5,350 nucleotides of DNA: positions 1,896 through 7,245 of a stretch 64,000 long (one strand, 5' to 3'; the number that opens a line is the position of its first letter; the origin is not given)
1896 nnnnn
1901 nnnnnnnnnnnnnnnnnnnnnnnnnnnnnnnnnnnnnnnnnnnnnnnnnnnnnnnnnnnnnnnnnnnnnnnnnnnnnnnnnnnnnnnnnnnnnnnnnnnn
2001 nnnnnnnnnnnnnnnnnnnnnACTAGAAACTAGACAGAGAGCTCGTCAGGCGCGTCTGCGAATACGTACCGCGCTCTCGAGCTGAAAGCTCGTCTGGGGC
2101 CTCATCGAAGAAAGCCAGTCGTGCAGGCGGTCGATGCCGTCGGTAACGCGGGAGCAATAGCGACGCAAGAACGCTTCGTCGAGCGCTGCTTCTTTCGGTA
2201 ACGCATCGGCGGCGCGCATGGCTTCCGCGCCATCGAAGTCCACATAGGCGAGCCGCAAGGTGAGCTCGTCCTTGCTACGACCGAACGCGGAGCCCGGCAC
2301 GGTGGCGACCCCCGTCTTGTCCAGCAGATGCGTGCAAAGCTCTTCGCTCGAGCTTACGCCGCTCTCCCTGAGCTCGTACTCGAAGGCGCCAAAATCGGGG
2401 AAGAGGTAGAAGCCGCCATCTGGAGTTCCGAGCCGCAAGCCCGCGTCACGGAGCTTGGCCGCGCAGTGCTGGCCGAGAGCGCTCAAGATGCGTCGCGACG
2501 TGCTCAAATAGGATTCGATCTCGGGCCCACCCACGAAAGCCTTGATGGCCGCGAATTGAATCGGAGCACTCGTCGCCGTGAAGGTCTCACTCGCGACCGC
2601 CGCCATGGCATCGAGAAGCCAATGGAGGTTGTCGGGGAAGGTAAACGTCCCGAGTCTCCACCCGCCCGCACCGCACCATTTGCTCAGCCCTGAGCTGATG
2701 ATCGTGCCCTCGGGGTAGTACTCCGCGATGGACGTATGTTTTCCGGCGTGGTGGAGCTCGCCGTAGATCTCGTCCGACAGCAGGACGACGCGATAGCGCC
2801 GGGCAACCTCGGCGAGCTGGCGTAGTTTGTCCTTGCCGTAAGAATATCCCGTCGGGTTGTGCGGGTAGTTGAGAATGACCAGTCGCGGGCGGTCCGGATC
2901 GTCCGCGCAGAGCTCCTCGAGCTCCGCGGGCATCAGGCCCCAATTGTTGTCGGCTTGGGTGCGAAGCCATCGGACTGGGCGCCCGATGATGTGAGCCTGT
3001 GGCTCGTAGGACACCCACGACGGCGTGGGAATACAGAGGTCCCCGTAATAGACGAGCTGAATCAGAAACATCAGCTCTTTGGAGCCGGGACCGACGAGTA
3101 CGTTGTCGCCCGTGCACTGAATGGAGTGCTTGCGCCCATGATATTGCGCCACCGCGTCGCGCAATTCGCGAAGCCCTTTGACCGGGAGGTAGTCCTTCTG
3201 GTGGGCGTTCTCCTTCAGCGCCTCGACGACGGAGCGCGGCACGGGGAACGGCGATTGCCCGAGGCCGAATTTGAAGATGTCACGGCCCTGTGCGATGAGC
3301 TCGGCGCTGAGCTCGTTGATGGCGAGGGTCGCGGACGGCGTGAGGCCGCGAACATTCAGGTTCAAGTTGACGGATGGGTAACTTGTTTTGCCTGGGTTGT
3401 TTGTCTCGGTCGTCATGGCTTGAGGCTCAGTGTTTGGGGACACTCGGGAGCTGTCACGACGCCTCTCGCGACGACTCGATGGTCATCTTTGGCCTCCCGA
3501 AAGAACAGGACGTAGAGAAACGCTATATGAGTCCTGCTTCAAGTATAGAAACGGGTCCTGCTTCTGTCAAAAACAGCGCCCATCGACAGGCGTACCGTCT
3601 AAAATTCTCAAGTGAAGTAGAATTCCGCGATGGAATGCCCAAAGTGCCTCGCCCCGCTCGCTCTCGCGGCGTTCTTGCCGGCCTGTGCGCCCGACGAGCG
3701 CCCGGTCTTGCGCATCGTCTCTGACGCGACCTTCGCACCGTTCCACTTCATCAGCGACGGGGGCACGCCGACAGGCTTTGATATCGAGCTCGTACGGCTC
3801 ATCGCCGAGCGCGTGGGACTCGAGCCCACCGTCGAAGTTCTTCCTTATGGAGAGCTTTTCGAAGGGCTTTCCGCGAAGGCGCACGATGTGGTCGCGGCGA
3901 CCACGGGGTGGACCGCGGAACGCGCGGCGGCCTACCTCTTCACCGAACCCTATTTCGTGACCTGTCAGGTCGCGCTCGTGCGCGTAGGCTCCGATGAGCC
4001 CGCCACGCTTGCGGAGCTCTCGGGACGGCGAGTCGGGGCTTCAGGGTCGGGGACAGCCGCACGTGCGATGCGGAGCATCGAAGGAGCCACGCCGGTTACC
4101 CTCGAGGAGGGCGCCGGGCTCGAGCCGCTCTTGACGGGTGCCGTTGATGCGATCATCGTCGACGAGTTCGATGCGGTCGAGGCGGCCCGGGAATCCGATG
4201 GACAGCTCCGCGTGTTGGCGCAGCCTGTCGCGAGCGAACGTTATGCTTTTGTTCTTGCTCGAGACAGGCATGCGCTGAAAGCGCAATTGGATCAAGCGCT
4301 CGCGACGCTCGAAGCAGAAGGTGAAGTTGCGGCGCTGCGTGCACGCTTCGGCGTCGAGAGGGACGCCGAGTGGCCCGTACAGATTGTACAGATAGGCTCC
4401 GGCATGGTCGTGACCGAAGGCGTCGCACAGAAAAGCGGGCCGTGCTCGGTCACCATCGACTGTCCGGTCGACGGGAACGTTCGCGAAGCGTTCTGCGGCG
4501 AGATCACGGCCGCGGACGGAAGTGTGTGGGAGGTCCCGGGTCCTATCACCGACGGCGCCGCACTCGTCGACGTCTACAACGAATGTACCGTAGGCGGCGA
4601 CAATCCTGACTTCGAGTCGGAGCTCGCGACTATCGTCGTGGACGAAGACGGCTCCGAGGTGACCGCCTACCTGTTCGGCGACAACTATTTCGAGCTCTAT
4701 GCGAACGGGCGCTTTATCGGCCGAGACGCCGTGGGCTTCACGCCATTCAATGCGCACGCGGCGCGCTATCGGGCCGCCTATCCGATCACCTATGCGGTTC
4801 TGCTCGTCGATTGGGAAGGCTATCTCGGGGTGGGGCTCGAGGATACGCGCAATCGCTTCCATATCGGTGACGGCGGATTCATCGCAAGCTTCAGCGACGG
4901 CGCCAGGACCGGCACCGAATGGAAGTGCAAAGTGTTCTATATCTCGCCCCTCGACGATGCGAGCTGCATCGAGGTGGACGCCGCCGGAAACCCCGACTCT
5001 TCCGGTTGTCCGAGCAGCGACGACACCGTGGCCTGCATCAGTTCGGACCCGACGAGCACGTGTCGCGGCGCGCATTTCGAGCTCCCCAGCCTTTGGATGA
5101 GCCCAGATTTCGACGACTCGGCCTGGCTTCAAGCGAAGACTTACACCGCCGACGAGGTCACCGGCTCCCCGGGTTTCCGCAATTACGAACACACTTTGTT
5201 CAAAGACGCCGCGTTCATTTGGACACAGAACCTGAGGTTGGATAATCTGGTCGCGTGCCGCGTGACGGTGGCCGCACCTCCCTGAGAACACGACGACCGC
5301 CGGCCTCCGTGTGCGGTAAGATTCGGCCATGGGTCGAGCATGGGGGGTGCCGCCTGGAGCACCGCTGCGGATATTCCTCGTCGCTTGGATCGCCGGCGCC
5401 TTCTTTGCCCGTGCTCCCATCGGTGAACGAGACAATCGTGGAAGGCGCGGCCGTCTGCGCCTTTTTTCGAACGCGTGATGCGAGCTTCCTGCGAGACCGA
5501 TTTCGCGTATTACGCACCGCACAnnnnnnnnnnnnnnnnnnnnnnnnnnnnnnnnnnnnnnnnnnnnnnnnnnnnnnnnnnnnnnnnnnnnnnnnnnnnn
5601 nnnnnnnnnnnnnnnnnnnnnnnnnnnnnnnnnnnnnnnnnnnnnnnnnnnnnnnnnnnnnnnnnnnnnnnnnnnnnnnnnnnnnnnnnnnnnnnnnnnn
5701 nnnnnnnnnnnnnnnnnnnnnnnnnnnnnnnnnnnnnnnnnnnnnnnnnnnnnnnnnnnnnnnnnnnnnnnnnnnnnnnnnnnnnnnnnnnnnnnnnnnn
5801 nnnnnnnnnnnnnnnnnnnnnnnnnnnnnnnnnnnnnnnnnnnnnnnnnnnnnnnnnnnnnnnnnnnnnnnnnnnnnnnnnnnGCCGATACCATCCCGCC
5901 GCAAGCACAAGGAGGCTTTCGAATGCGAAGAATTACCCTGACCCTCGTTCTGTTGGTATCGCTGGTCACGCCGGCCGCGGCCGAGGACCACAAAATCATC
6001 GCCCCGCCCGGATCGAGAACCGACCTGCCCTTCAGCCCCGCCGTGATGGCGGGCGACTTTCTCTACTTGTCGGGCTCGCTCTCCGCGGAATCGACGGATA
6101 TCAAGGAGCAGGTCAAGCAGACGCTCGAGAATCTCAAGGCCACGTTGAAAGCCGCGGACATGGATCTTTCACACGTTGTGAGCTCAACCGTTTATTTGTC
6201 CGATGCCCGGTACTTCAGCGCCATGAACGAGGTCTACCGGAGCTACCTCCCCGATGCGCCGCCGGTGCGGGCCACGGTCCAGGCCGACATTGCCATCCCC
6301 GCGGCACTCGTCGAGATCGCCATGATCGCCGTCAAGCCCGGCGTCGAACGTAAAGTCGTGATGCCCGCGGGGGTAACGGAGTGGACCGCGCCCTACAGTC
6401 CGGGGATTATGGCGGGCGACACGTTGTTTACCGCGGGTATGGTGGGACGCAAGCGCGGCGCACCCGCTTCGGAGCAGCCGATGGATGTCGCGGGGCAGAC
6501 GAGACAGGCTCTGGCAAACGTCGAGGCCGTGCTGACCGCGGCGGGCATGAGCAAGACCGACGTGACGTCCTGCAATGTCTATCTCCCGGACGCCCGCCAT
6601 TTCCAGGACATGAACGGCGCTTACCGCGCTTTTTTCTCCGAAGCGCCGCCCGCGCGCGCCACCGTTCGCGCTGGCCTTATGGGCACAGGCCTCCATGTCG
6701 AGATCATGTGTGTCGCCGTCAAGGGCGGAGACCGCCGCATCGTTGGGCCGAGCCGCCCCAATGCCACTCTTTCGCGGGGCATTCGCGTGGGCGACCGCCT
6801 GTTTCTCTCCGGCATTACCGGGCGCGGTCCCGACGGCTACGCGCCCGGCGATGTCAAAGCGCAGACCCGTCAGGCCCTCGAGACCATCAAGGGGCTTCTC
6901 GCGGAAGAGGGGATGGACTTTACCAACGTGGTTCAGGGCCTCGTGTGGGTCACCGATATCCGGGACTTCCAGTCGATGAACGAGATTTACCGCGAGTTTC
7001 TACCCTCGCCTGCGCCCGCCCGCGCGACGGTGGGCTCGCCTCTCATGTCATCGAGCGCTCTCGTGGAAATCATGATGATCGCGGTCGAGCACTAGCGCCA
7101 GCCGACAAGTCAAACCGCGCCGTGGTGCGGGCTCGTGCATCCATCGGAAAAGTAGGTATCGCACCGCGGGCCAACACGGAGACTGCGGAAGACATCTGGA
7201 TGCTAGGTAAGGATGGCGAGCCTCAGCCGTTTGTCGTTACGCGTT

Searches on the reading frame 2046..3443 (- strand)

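Call 49: search_protein_families(library=pfam, proteins=[window:2046-3443:-], max_evalue=0.00001)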
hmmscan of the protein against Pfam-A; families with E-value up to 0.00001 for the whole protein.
window:2046-3443:- (465 aa): 1 family
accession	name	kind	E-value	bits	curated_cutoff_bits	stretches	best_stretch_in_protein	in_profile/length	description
PF00155.27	Aminotran_1_2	-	2.3e-51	175.5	19.7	1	55-414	2-360/361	Aminotransferase class I and II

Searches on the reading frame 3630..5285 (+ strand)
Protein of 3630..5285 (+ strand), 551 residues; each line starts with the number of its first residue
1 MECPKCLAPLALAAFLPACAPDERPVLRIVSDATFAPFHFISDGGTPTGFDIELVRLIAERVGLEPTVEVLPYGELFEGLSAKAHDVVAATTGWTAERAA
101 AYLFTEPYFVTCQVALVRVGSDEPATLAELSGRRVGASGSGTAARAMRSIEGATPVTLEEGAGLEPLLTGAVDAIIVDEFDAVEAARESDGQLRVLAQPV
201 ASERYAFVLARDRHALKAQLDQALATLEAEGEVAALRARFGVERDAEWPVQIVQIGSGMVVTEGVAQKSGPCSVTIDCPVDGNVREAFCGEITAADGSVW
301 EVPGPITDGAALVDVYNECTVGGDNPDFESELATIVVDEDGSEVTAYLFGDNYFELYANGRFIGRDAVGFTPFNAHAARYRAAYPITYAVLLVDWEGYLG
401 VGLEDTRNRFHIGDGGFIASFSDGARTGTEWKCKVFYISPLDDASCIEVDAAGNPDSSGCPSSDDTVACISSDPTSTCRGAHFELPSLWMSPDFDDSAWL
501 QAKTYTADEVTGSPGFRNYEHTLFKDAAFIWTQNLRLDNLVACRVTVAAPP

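Call 49: search_protein_families(library=pfam, proteins=[window:3630-5285:+], max_evalue=0.00001)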
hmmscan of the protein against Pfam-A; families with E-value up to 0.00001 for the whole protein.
window:3630-5285:+ (551 aa): 1 family
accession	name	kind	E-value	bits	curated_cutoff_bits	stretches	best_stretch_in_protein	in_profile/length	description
PF00497.25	SBP_bac_3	-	2.8e-27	95.5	26.4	1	27-240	1-129/132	Bacterial extracellular solute-binding proteins, family 3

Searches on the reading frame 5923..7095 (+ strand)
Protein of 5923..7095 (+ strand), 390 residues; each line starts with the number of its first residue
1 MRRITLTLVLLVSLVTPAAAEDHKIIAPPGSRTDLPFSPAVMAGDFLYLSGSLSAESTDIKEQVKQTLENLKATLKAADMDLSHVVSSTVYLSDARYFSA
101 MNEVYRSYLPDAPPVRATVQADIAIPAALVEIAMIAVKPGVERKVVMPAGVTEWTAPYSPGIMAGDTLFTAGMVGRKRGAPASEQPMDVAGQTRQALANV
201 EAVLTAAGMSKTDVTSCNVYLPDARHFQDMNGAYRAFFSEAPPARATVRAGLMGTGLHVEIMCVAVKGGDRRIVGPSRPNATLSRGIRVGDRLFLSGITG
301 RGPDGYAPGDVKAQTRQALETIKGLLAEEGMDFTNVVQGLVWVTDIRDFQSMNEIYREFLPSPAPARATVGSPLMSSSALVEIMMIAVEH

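Call 49: search_protein_families(library=pfam, proteins=[window:5923-7095:+], max_evalue=0.00001)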
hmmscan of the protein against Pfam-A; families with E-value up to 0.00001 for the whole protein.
window:5923-7095:+ (390 aa): 1 family
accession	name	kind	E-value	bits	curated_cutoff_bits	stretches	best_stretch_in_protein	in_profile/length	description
PF01042.26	Ribonuc_L-PSP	-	1.1e-76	255.1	27.3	3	36-137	10-120/121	Endoribonuclease L-PSP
